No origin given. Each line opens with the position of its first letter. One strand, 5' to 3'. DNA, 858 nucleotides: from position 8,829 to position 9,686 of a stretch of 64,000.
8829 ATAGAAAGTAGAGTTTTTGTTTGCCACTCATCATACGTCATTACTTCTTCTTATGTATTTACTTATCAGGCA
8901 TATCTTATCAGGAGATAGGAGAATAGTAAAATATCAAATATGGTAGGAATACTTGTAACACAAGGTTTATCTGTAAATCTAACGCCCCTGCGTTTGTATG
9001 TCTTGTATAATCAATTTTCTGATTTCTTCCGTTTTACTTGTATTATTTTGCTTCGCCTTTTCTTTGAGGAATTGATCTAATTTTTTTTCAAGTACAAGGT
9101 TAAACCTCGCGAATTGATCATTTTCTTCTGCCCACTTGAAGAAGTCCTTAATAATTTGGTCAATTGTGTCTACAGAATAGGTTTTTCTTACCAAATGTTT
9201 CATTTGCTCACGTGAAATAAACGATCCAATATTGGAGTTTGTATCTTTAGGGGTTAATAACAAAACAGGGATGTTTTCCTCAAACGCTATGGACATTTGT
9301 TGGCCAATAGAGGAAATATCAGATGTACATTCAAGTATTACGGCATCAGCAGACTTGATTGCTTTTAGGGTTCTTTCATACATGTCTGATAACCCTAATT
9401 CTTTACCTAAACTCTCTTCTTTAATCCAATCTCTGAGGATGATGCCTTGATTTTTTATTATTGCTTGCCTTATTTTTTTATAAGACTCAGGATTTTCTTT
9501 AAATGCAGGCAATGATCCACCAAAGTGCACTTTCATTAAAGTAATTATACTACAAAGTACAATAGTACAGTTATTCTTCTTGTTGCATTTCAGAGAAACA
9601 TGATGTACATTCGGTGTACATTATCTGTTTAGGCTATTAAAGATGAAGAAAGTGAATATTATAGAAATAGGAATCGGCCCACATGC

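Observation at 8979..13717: Cargo mini-cluster on the tRNA-Asn island: deoxyribosyltransferase-like, oxidoreductase, TPP-dependent decarboxylase-like, Tmk-like kinase, hydrolase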

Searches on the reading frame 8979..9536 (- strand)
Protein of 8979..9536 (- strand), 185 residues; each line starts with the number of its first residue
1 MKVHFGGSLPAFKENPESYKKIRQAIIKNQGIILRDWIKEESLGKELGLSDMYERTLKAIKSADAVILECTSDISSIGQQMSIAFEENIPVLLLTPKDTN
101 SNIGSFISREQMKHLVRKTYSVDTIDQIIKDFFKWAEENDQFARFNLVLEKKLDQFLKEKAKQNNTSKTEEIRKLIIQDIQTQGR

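Call 5: search_protein_families(library=pfam, proteins=[window:8979-9536:-], max_evalue=0.01)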
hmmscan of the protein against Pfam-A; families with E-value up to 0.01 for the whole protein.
window:8979-9536:- (185 aa): 0 families

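Call 6: search_protein_families(library=ncbifam, proteins=[window:8979-9536:-], max_evalue=0.01)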
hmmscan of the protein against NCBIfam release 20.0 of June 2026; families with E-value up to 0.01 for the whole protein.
window:8979-9536:- (185 aa): 1 family
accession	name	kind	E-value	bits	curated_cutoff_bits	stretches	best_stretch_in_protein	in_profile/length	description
NF008587.1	PRK11552.1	equivalog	0.0074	16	365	0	58-113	71-123/213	transcriptional regulator CecR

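Call 7: search_protein_families(library=padloc, proteins=[window:8979-9536:-], max_evalue=0.01)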
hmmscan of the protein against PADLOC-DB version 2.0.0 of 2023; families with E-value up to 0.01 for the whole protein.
window:8979-9536:- (185 aa): 0 families

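Call 8: search_protein_families(library=phrogs, proteins=[window:8979-9536:-], max_evalue=0.01)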
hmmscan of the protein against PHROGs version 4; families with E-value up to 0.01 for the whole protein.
window:8979-9536:- (185 aa): 1 family
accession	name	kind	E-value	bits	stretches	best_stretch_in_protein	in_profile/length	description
phrog_582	-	transcription regulation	0.0028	18.9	1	136-182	51-97/105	Arc-like repressor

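Call 17: search_solved_structures(query=window:8979-9536:-, max_evalue=10)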
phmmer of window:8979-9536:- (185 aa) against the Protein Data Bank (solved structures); distinct sequences matched with E-value up to 10: 21.
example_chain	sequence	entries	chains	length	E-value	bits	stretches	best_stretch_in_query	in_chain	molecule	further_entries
2klh_A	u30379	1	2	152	0.012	18.6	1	2-97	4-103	c-Myc-responsive protein Rcl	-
4fyh_A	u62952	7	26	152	0.012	18.6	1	2-97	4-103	Deoxyribonucleoside 5'-monophosphate N-glycosidase | 2'-deoxynucleoside 5'-phosphate N-hydrolase 1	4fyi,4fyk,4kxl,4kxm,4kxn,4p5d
2khz_A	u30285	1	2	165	0.021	17.8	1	2-97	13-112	c-Myc-responsive protein Rcl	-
3aix_B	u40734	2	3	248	0.027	17.4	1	57-103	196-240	DNA polymerase sliding clamp B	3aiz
8qhq_A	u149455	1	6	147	0.1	15.5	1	3-94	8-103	2'-deoxynucleoside 5'-phosphate N-hydrolase 1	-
4hv0_A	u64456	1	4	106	0.14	15.1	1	148-177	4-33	AvtR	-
8rpt_B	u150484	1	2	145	0.18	14.7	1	3-94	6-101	2'-deoxynucleoside 5'-phosphate N-hydrolase 1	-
8rps_C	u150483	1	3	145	0.18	14.7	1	3-94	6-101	2'-deoxynucleoside 5'-phosphate N-hydrolase 1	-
9da1_A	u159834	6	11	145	0.25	14.3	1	3-94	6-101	5-hydroxymethyl-dUMP N-hydrolase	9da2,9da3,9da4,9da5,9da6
8os9_A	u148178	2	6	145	0.25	14.3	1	3-94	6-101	2'-deoxynucleoside 5'-phosphate N-hydrolase 1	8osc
9i3q_A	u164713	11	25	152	0.26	14.2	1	3-94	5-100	5-hydroxymethyl-dUMP N-hydrolase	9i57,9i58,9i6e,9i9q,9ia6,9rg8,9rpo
4fx7_A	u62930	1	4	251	0.26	14.2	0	27-41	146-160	Imidazole glycerol phosphate synthase subunit HisF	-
3og3_A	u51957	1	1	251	0.27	14.2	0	27-41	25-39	Imidazole glycerol phosphate synthase subunit hisF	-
4p5e_A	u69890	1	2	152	0.28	14.1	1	3-94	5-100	2'-deoxynucleoside 5'-phosphate N-hydrolase 1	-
3tdn_A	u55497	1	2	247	0.28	14.1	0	28-41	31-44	FLR SYMMETRIC ALPHA-BETA TIM BARREL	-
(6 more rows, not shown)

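Call 19: find_homologous_proteins(query=window:8979-9536:-)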
Query window:8979-9536:- (185 aa): 10 proteins with E <= 0.001 among 134 candidates.
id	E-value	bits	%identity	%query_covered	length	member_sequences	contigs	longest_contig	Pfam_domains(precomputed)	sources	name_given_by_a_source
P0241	6.0e-114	395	100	100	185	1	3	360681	-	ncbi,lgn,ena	-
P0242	1.0e-44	170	48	98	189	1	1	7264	-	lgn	-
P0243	1.4e-44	170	48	98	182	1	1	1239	-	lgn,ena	-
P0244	3.5e-43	165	46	100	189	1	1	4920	-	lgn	-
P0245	1.8e-41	160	46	92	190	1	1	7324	-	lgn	-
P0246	9.1e-39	151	46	98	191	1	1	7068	-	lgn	-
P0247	1.1e-38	150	43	100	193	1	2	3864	-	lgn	-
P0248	2.3e-38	149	44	98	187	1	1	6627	-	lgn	-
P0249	8.5e-35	138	43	98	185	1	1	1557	-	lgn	-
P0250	3.6e-28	116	39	98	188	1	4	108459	-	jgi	jgi:hypothetical protein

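Call 44: predict_structure(alignment_id=A2)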
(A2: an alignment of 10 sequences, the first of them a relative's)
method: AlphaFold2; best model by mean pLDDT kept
length: 185 residues; sequences in the alignment: 10
mean_pLDDT: 83.1   pTM: 0.70
mean pLDDT of the five models: 83.1, 82.5, 81.9, 80.9, 80.1
residues with pLDDT >= 90: 64; 70-90: 90; 50-70: 30; < 50: 1
segments of 3 or more residues with pLDDT < 50: none
pLDDT, mean of each block of 10 residues (from residue 1): 87 85 92 76 67 88 91 81 90 86 72 90 93 88 57 84 89 85 71
secondary structure, 60 per line:
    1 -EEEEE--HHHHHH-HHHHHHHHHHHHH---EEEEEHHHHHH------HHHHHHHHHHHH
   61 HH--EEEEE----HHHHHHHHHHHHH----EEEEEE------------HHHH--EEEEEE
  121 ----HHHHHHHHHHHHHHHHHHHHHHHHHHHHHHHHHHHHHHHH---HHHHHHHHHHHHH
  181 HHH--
elements in order: E2-6 H9-14 H16-28 E32-36 H37-42 H49-62 E65-69 H74-86 E91-96 H109-112 E115-120 H125-164 H168-183

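Call 52: fold_search(model_id=the predicted structure, library=pdb)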
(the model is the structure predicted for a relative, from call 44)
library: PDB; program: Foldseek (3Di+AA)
matches with E <= 10: 1191; with E <= 0.001: 84
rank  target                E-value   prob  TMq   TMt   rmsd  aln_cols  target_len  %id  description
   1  9ia6_A                3.6e-06  1.00  0.52  0.73   4.4       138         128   17  Crystal structure of DNPH1 bound by compound 3. (released 2025-11-12)
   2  9ia6_B                4.7e-06  1.00  0.58  0.79   2.9       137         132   18  Crystal structure of DNPH1 bound by compound 3. (released 2025-11-12)
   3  9i9q_D                5.7e-06  1.00  0.53  0.72   5.1       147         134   18  Crystal structure of DNPH1 bound by compound 2. (released 2025-11-12)
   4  9i6e_A                9.9e-06  1.00  0.55  0.71   3.9       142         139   18  Crystal structure of DNPH1 bound by compound 5. (released 2025-11-12)
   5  4kxl_B                1.1e-05  1.00  0.57  0.80   3.3       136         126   19  Crystal structure of DNPH1 (RCL) with 6-CYCLOPENTYL-AMP (released 2014-02-05)
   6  9i58_B                1.5e-05  1.00  0.58  0.79   3.3       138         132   20  Crystal structure of DNPH1 bound by compound 31. (released 2025-11-12)
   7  9s0o_A                1.5e-05  1.00  0.57  0.76   4.2       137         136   19  Crystal structure of DNPH1 bound by compound 6 (released 2025-12-24)
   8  4kxl_C                1.8e-05  1.00  0.58  0.78   3.2       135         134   19  Crystal structure of DNPH1 (RCL) with 6-CYCLOPENTYL-AMP (released 2014-02-05)
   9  9ia6_C                1.8e-05  1.00  0.51  0.72   4.1       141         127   15  Crystal structure of DNPH1 bound by compound 3. (released 2025-11-12)
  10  4kxm_C                2.1e-05  1.00  0.59  0.80   2.9       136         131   19  Crystal structure of DNPH1 (RCL) WITH N6-ISOPENTENYL-AMP (released 2014-02-05)
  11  9da5_A                2.1e-05  1.00  0.54  0.78   4.0       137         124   18  Crystal structure of human DNPH1 bound to inhibitor 2c (released 2025-02-05)
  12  4kxm_B                2.3e-05  1.00  0.59  0.80   3.1       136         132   19  Crystal structure of DNPH1 (RCL) WITH N6-ISOPENTENYL-AMP (released 2014-02-05)
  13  9i9q_B                2.4e-05  1.00  0.53  0.77   3.5       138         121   17  Crystal structure of DNPH1 bound by compound 2. (released 2025-11-12)
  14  9i3q_A                2.6e-05  1.00  0.52  0.74   3.1       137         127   18  Crystal structure of DNPH1 bound by compound 2. (released 2025-11-12)
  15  9i9q_A                3.3e-05  1.00  0.56  0.76   2.9       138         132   19  Crystal structure of DNPH1 bound by compound 2. (released 2025-11-12)
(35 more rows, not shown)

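Call 53: search_solved_structures(query=A2, max_evalue=1, show_alignments=3)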
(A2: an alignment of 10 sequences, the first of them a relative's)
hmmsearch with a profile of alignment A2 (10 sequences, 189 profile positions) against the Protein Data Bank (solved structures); distinct sequences matched with E-value up to 1: 14.
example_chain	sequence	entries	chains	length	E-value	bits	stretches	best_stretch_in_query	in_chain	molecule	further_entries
4fyh_A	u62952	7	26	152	7.2e-07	32.3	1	3-99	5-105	Deoxyribonucleoside 5'-monophosphate N-glycosidase | 2'-deoxynucleoside 5'-phosphate N-hydrolase 1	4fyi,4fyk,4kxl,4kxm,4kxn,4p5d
2klh_A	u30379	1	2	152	1.1e-06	31.7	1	3-99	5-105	c-Myc-responsive protein Rcl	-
2khz_A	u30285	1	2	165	2.2e-06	30.7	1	3-99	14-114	c-Myc-responsive protein Rcl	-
8qhq_A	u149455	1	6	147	5.3e-06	29.5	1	3-99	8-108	2'-deoxynucleoside 5'-phosphate N-hydrolase 1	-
8rps_C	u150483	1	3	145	2.6e-05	27.2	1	3-99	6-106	2'-deoxynucleoside 5'-phosphate N-hydrolase 1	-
8rpt_B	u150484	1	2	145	4.1e-05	26.6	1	3-99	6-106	2'-deoxynucleoside 5'-phosphate N-hydrolase 1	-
8qhr_A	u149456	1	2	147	4.1e-05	26.6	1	3-99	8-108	2'-deoxynucleoside 5'-phosphate N-hydrolase 1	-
8rqd_C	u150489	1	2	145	4.7e-05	26.4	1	3-99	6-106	2'-deoxynucleoside 5'-phosphate N-hydrolase 1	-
9da1_A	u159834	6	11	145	6.6e-05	25.9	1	3-99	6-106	5-hydroxymethyl-dUMP N-hydrolase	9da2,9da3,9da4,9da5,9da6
8os9_A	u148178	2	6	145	6.6e-05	25.9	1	3-99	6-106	2'-deoxynucleoside 5'-phosphate N-hydrolase 1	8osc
9i3q_A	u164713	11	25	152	7e-05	25.8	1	3-99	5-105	5-hydroxymethyl-dUMP N-hydrolase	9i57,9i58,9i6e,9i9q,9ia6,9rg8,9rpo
4p5e_A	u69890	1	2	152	7.3e-05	25.8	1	3-99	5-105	2'-deoxynucleoside 5'-phosphate N-hydrolase 1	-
4hv0_A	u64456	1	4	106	0.11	15.4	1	151-181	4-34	AvtR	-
1myk_A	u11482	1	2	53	0.75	12.7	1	142-187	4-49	ARC REPRESSOR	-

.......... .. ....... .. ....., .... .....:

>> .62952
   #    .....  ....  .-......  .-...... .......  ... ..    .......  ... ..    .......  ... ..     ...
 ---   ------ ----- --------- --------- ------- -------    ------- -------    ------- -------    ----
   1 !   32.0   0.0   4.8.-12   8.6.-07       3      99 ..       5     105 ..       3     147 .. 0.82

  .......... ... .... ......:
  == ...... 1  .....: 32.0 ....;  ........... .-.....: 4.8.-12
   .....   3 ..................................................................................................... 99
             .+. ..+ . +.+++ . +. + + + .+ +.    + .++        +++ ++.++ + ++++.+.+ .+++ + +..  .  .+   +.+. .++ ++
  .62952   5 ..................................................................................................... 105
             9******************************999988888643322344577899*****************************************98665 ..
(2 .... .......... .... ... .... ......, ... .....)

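Call 79: search_dna_similar(query=window:8979-9536:-, collection=phages, mode=protein, max_rows=10, max_evalue=0.001)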
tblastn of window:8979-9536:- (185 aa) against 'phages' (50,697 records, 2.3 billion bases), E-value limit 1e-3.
No match.

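Call 83: search_protein_representatives(alignment_id=A2)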
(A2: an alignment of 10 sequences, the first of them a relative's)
Query: 10 sequences, 189 profile positions. Proteins with E-value up to 0.001 (for the whole library): 1383; up to 1e-10: 599; up to 1e-30: 23. The best 150 are listed.
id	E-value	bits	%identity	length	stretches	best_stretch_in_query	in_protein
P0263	1.0e-72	260.1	-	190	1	1-186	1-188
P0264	2.5e-71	255.6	-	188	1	1-185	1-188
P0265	1.8e-63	229.9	-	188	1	1-188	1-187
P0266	4.3e-57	209.2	-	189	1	1-186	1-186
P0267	1.2e-55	204.5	-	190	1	2-183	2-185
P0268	3.7e-54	199.6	-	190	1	1-187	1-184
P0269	6.5e-54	198.8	-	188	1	1-185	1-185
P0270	5.8e-53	195.7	-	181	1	1-184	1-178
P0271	5.1e-51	189.4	-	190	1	1-188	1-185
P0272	9.2e-47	175.5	-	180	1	1-184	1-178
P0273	7.5e-45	169.3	-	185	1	1-185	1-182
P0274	6.8e-42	159.6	-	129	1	1-122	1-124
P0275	5.8e-41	156.6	-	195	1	1-187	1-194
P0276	1.3e-39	152.2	-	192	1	1-185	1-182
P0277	2.6e-36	141.4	-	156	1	31-185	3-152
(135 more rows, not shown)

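Call 88: search_solved_structures(query=A5, max_evalue=1, show_alignments=0)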
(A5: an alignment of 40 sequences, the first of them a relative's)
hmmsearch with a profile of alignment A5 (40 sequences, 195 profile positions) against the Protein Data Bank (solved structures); distinct sequences matched with E-value up to 1: 26.
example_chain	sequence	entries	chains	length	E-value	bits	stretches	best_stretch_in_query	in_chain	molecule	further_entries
4fyh_A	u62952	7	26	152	6.6e-17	64.9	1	3-145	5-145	Deoxyribonucleoside 5'-monophosphate N-glycosidase | 2'-deoxynucleoside 5'-phosphate N-hydrolase 1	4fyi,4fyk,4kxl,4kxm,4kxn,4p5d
2klh_A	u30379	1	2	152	9.2e-17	64.4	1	3-145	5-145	c-Myc-responsive protein Rcl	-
2khz_A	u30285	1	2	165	3.1e-16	62.7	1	3-144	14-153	c-Myc-responsive protein Rcl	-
8qhq_A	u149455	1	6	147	9.7e-14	54.5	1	3-142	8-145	2'-deoxynucleoside 5'-phosphate N-hydrolase 1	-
8rps_C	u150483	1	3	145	1.6e-13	53.8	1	3-142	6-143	2'-deoxynucleoside 5'-phosphate N-hydrolase 1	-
8rpt_B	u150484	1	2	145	2.2e-13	53.4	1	3-142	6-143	2'-deoxynucleoside 5'-phosphate N-hydrolase 1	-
4p5e_A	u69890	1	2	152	2.7e-13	53.1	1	3-144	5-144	2'-deoxynucleoside 5'-phosphate N-hydrolase 1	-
9i3q_A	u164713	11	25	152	3.3e-13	52.8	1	3-143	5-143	5-hydroxymethyl-dUMP N-hydrolase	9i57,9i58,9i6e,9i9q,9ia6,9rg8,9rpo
9da1_A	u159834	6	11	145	4.9e-13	52.3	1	3-142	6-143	5-hydroxymethyl-dUMP N-hydrolase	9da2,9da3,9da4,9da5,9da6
8os9_A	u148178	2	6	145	4.9e-13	52.3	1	3-142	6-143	2'-deoxynucleoside 5'-phosphate N-hydrolase 1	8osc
8qhr_A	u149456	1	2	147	5.3e-13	52.1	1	3-142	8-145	2'-deoxynucleoside 5'-phosphate N-hydrolase 1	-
8rqd_C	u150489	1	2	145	5.8e-13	52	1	3-142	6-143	2'-deoxynucleoside 5'-phosphate N-hydrolase 1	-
2a0k_A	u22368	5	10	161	0.11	15.2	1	53-125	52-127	Nucleoside 2-deoxyribosyltransferase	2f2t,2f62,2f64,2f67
4hv0_A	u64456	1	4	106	0.21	14.3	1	156-188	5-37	AvtR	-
9o5l_A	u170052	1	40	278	0.28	13.9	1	19-66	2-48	STAS domain-containing protein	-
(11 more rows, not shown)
